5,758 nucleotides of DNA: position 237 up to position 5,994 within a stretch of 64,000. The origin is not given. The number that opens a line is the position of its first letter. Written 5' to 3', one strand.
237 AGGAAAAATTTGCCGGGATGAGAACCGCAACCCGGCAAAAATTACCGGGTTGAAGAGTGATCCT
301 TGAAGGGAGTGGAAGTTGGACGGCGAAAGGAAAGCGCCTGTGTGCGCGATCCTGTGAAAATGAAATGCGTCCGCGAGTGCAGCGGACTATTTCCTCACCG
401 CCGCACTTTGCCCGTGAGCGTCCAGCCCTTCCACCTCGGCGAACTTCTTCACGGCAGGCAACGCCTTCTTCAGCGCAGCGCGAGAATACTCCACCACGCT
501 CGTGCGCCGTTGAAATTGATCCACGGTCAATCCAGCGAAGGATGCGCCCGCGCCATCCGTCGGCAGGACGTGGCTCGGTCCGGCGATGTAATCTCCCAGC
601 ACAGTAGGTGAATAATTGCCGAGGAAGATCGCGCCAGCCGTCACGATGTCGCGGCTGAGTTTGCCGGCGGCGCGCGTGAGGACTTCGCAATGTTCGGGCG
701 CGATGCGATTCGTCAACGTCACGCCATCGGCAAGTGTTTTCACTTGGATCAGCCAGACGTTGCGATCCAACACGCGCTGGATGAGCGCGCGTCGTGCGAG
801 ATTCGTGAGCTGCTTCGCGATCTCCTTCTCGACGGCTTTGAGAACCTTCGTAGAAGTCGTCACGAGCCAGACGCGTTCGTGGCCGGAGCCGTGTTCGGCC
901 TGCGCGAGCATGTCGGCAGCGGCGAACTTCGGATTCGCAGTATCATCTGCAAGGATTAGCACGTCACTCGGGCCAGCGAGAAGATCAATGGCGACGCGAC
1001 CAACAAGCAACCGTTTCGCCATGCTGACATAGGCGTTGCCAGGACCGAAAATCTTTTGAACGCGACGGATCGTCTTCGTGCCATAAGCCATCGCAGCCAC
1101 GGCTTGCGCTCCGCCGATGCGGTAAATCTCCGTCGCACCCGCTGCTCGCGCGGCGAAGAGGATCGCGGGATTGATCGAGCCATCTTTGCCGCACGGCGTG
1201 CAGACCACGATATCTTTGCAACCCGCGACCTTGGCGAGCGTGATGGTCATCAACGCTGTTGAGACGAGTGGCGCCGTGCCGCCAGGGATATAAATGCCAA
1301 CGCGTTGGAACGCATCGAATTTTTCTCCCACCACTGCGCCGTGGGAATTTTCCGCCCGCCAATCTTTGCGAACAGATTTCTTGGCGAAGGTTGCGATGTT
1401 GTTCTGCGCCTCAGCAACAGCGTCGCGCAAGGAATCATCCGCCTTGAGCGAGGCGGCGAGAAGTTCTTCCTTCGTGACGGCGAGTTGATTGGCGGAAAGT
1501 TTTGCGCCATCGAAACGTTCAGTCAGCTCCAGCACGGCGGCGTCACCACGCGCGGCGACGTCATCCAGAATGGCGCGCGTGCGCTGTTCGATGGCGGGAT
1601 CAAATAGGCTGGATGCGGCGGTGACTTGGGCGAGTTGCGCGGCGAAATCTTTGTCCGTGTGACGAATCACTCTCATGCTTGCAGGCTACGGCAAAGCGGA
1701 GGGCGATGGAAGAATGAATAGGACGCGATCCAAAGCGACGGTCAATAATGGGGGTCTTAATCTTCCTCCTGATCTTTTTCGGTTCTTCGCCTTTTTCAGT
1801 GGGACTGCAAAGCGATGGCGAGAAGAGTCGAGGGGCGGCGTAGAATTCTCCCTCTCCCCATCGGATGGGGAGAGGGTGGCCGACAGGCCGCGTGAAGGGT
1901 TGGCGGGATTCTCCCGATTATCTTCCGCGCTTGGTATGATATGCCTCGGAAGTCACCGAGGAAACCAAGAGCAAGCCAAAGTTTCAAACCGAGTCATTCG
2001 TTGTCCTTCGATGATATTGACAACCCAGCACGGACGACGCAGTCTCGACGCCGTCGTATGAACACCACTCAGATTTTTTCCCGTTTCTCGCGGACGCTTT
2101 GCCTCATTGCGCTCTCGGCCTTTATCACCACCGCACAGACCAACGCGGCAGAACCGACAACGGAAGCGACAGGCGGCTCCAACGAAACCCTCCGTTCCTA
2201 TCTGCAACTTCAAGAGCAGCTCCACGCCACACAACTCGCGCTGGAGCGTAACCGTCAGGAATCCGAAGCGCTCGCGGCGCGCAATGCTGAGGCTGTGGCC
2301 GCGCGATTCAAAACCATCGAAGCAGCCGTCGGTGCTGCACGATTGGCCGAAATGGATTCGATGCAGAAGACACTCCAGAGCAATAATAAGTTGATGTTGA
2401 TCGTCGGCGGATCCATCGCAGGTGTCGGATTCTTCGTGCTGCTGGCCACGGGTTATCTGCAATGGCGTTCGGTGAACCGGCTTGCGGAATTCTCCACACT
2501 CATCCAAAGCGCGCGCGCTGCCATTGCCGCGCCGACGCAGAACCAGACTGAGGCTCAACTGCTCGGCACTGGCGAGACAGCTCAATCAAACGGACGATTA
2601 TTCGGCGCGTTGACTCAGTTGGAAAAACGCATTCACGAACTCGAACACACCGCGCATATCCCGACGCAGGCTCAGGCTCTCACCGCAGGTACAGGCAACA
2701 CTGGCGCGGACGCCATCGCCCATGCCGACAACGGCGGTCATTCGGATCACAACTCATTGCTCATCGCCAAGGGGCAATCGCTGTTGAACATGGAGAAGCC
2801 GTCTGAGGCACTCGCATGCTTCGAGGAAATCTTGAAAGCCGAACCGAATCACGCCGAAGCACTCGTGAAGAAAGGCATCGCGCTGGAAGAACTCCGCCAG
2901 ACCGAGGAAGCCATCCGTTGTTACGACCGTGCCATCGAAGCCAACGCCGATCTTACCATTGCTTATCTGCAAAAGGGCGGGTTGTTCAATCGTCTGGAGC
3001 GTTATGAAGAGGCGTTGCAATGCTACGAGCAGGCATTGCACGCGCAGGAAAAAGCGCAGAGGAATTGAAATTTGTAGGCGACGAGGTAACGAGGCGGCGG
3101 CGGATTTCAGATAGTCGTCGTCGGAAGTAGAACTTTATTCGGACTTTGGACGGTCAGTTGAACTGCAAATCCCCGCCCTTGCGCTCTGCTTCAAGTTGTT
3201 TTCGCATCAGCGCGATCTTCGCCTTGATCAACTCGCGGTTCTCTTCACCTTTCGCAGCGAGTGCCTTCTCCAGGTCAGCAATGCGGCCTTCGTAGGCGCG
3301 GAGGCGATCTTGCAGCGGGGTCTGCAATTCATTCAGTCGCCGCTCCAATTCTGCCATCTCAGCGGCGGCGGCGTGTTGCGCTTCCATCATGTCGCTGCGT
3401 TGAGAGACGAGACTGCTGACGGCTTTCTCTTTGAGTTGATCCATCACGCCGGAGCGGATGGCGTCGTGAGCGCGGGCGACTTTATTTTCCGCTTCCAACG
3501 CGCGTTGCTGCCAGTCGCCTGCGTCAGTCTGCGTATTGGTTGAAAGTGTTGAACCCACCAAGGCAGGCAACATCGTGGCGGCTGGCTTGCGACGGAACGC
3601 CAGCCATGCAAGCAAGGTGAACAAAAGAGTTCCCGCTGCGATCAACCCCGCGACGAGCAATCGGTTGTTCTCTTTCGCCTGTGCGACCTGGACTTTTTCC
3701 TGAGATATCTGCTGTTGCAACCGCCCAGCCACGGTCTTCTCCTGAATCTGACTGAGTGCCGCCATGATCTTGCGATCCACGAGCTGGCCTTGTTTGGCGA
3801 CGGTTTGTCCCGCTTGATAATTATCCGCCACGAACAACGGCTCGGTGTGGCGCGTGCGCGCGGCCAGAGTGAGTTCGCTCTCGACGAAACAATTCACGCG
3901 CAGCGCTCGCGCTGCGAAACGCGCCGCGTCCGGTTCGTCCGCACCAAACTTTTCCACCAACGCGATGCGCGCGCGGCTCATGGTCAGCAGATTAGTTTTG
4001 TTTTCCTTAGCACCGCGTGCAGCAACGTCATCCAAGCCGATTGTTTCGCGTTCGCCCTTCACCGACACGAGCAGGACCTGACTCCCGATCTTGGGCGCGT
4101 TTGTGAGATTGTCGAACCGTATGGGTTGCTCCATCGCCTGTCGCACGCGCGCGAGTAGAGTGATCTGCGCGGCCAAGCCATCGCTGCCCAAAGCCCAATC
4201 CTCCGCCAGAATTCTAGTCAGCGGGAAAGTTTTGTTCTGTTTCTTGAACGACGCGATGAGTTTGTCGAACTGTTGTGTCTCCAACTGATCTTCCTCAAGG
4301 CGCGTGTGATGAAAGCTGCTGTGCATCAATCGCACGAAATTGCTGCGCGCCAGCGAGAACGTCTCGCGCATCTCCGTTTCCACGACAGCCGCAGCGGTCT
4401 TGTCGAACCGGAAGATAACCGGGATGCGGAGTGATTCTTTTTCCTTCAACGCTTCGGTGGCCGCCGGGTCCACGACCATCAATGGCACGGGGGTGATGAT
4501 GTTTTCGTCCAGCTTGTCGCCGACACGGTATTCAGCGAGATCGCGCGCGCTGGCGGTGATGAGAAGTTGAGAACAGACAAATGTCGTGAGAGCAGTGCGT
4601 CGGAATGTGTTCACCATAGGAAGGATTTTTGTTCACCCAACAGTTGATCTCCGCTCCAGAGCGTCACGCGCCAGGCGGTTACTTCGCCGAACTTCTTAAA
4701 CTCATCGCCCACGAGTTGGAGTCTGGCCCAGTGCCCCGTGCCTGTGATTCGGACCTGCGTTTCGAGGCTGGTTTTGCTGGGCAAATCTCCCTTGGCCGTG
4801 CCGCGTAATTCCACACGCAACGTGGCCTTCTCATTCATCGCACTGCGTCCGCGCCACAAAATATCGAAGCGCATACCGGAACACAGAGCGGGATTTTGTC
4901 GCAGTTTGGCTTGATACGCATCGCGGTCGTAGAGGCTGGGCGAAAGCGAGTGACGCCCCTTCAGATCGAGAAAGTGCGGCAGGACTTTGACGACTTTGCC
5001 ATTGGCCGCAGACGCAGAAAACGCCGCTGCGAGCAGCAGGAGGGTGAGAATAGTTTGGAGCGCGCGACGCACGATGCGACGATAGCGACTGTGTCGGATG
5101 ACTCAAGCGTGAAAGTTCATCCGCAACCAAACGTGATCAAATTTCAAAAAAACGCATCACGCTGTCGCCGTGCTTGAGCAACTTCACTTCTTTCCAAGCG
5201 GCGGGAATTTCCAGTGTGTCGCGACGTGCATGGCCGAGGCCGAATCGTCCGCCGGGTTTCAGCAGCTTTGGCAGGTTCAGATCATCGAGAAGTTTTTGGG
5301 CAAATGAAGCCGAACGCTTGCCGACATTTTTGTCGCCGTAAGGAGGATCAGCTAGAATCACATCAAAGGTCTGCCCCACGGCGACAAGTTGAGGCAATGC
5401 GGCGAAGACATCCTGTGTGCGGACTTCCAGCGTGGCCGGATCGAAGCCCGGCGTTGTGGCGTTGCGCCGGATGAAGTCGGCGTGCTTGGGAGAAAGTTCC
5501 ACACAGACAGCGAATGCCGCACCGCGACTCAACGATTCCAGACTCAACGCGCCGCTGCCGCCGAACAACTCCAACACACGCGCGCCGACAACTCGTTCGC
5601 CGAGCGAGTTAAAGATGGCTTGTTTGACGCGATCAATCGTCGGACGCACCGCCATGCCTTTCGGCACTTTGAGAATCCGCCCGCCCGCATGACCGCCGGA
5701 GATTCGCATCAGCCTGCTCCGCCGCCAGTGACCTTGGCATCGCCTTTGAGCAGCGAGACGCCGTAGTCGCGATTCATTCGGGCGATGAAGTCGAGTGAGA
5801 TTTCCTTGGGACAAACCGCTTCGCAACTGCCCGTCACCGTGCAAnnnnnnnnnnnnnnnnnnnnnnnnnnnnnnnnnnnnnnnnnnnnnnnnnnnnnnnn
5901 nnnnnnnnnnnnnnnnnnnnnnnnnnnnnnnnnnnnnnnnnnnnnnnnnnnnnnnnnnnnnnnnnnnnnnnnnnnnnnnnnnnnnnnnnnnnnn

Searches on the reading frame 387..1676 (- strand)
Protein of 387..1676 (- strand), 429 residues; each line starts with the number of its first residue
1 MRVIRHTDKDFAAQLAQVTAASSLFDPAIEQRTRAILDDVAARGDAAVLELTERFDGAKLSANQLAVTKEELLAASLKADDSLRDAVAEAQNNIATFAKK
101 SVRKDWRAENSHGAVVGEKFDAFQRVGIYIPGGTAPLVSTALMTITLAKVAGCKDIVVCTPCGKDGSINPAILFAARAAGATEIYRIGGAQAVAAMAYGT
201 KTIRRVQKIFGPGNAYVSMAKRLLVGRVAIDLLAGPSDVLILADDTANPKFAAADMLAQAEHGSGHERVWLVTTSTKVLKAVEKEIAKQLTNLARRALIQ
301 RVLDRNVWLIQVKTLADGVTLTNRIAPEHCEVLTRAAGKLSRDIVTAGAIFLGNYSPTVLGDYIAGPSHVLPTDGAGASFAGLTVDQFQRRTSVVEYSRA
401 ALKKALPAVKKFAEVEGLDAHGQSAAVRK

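Call 72: search_protein_families(library=pfam, proteins=[window:387-1676:-], max_evalue=0.001)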
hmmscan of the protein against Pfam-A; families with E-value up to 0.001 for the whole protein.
window:387-1676:- (429 aa): 1 family
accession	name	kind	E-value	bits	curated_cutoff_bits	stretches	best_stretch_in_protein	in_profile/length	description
PF00815.25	Histidinol_dh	-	1.5e-147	492.3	27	1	28-428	10-410/411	Histidinol dehydrogenase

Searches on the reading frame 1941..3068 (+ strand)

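Call 72: search_protein_families(library=pfam, proteins=[window:1941-3068:+], max_evalue=0.001)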
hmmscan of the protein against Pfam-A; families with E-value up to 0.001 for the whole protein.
window:1941-3068:+ (375 aa): 14 families
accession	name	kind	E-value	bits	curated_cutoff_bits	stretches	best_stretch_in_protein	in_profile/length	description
PF00515.34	TPR_1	-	5.2e-17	61.3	27.8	2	305-335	1-31/34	Tetratricopeptide repeat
PF13432.12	TPR_16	-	2.7e-15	56.9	32.7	2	276-336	2-62/65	Tetratricopeptide repeat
PF07719.23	TPR_2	-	3.2e-14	52.3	27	2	305-335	1-31/34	Tetratricopeptide repeat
PF13181.12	TPR_8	-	4.7e-13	48.6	25.7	1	305-337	1-33/34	Tetratricopeptide repeat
PF13431.12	TPR_17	-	1.4e-08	34.8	24.4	1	293-325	1-33/34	Tetratricopeptide repeat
PF13428.12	TPR_14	-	5.9e-08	33.1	23.5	0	273-312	3-42/44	Tetratricopeptide repeat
PF13174.12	TPR_6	-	1.2e-07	32.3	26.3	0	306-333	1-28/33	Tetratricopeptide repeat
PF13371.12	TPR_9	-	1.3e-07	31.9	35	1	281-338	5-62/73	Tetratricopeptide repeat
PF13424.12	TPR_12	-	7.1e-07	29.8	30.1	1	274-334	6-74/77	Tetratricopeptide repeat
PF13414.12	TPR_11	-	1.2e-06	28.5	26.8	0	320-346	9-35/42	TPR repeat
PF14559.12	TPR_19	-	7.1e-06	26.7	25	1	284-337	4-57/68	Tetratricopeptide repeat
PF13176.12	TPR_7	-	1e-05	25.7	27.9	0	344-370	4-29/36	Tetratricopeptide repeat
PF04212.24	MIT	-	6.3e-05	23.4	30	0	305-333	4-32/66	MIT (microtubule interacting and transport) domain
PF12895.13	ANAPC3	-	0.00052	20.7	27.2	1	288-364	6-81/82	Anaphase-promoting complex, cyclosome, subunit 3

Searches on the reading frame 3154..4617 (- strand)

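Call 72: search_protein_families(library=pfam, proteins=[window:3154-4617:-], max_evalue=0.001)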
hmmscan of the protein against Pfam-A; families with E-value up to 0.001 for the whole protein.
window:3154-4617:- (487 aa): 1 family
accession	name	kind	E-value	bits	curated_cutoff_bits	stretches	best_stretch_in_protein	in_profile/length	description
PF07697.16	7TMR-HDED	-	7.1e-13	49.5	27.6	1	31-290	1-219/224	7TM-HD extracellular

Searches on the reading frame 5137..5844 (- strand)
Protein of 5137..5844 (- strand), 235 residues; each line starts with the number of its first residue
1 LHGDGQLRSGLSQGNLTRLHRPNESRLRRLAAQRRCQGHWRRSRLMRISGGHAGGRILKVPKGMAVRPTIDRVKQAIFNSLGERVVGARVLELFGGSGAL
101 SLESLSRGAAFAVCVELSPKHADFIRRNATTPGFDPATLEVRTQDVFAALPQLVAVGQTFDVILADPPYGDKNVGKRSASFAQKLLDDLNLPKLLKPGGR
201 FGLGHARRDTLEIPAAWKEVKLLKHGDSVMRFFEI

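Call 72: search_protein_families(library=pfam, proteins=[window:5137-5844:-], max_evalue=0.001)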
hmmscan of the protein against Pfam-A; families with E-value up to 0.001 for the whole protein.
window:5137-5844:- (235 aa): 2 families
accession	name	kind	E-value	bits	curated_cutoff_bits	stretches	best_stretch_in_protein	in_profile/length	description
PF03602.21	Cons_hypoth95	-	2.6e-39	135.2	24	1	46-233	1-181/182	Conserved hypothetical protein 95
PF10672.15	Methyltrans_SAM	-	0.00072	19.3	27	1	83-200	120-233/286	S-adenosylmethionine-dependent methyltransferase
